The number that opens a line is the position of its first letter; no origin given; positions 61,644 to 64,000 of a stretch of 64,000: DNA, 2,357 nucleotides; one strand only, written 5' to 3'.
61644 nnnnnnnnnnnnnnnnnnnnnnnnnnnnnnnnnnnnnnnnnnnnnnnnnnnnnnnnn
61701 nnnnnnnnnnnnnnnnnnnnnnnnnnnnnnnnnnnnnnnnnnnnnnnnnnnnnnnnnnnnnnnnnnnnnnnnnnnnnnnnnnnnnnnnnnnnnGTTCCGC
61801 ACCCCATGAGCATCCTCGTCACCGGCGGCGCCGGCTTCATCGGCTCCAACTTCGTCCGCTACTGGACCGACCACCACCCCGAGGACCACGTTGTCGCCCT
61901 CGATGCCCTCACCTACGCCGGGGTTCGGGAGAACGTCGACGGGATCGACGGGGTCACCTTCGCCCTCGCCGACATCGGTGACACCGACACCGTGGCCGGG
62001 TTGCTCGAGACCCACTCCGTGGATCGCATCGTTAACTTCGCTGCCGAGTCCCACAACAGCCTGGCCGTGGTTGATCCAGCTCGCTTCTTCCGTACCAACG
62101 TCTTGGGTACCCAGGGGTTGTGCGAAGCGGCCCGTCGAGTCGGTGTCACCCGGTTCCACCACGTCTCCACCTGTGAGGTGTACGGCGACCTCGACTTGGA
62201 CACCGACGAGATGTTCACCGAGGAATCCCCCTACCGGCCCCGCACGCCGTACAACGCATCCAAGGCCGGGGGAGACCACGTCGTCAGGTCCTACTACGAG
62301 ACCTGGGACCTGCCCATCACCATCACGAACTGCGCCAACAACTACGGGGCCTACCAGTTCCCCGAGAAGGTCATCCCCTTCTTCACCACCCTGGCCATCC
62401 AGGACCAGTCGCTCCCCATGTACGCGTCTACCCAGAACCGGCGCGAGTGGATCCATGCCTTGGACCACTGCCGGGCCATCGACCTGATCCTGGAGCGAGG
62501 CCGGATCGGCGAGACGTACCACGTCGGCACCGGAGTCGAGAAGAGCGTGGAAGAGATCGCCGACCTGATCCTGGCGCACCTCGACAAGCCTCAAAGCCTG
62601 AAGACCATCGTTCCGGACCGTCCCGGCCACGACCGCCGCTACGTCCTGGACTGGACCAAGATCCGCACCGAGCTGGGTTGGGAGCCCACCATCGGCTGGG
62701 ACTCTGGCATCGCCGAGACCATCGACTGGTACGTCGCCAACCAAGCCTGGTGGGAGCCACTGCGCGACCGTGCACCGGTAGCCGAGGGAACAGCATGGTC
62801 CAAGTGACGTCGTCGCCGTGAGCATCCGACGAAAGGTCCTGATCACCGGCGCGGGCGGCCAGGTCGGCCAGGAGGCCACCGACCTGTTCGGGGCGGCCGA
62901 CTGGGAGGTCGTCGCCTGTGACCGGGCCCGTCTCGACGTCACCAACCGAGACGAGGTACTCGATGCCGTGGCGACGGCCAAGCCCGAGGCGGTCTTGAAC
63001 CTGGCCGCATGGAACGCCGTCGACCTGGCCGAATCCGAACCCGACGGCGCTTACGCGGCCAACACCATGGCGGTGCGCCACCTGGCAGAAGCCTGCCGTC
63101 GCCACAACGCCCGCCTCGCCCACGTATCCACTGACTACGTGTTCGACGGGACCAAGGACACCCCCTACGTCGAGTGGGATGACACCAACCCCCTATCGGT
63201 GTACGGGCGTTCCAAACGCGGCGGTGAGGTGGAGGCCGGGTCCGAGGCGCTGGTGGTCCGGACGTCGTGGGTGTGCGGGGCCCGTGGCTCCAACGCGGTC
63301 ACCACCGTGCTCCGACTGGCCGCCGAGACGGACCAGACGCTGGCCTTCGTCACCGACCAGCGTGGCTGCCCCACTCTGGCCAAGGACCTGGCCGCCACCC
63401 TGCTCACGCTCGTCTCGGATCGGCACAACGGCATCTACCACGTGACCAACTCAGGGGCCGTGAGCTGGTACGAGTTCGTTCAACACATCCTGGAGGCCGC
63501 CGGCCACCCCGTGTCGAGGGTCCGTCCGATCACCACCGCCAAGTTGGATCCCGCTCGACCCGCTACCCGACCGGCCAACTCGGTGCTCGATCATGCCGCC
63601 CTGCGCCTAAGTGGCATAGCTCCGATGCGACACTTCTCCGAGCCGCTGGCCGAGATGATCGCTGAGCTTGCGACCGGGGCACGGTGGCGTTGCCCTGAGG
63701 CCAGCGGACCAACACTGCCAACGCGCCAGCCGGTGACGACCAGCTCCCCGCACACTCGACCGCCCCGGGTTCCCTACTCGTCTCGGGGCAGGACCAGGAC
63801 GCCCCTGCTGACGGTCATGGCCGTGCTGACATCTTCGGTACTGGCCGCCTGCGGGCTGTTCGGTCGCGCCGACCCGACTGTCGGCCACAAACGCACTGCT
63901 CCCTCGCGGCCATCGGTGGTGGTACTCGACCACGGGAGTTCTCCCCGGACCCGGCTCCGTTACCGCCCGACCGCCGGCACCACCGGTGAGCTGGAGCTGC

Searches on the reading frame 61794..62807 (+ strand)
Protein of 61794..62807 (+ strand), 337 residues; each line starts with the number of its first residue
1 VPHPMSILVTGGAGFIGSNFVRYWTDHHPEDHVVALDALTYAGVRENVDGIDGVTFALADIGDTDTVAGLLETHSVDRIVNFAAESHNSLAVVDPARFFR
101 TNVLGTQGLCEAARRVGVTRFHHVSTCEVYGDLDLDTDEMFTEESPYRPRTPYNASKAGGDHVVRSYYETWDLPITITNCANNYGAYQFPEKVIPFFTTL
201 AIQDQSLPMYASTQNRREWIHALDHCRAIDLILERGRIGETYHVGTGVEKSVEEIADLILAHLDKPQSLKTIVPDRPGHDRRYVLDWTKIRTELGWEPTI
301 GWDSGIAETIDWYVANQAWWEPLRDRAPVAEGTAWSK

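Call 33: search_protein_families(library=pfam, proteins=[window:61794-62807:+], max_evalue=0.0001)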
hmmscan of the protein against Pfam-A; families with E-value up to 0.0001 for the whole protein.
window:61794-62807:+ (337 aa): 7 families
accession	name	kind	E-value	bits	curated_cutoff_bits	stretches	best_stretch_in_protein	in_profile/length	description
PF16363.11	GDP_Man_Dehyd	-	9.6e-70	236.1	27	1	8-309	1-332/332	GDP-mannose 4,6 dehydratase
PF01370.27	Epimerase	-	1e-56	192.5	20.9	1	7-245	1-240/240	NAD dependent epimerase/dehydratase family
PF04321.23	RmlD_sub_bind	-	1.2e-15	57.8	27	1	5-311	1-283/287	RmlD substrate binding domain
PF02719.21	Polysacc_synt_2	-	6.7e-13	48.9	20.2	1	7-126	1-128/293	Polysaccharide biosynthesis protein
PF01073.25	3Beta_HSD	-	8.8e-13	48.3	22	1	8-165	1-158/280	3-beta hydroxysteroid dehydrogenase/isomerase family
PF07993.18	NAD_binding_4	-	7.4e-12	45.4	20.1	1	73-181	86-205/258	Male sterility protein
PF13460.12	NAD_binding_10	-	2.8e-05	24.5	27.2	1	27-141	17-117/184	NAD(P)H-binding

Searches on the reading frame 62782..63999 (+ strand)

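Call 33: search_protein_families(library=pfam, proteins=[window:62782-63999:+], max_evalue=0.0001)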
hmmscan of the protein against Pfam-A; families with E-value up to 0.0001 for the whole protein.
window:62782-63999:+ (406 aa): 4 families
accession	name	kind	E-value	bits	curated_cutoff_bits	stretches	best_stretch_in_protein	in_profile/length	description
PF04321.23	RmlD_sub_bind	-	1.7e-89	300.2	27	1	18-296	2-285/287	RmlD substrate binding domain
PF01370.27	Epimerase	-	1.2e-22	81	20.9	1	19-174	1-183/240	NAD dependent epimerase/dehydratase family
PF16363.11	GDP_Man_Dehyd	-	1.6e-16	61.1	27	1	50-149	58-161/332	GDP-mannose 4,6 dehydratase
PF02719.21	Polysacc_synt_2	-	6.6e-06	25.9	20.2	1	52-121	62-132/293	Polysaccharide biosynthesis protein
